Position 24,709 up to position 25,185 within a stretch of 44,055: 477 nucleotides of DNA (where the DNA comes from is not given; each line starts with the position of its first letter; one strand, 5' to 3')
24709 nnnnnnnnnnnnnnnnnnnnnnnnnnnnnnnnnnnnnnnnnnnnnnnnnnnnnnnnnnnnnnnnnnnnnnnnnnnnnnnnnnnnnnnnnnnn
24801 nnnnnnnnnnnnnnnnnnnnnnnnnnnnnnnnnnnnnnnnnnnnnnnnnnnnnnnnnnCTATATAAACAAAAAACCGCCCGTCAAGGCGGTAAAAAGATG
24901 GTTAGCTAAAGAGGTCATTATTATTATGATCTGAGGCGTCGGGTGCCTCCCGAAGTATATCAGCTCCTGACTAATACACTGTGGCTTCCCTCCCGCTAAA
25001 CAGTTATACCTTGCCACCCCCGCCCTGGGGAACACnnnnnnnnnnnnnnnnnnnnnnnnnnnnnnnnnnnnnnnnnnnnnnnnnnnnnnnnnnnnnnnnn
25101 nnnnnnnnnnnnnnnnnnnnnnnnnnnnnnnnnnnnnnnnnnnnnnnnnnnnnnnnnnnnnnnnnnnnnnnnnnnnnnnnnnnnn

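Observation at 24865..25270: Tandem intrinsic terminators immediately downstream of the Q-like gene: candidate late promoter / tR' antitermination region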

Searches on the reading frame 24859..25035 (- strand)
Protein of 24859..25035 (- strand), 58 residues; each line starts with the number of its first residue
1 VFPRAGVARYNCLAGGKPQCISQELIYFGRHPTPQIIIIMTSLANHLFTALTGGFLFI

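Call 13: search_protein_families(library=phrogs, proteins=[window:24859-25035:-], max_evalue=0.01)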
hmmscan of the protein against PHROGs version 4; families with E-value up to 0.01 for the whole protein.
window:24859-25035:- (58 aa): 0 families
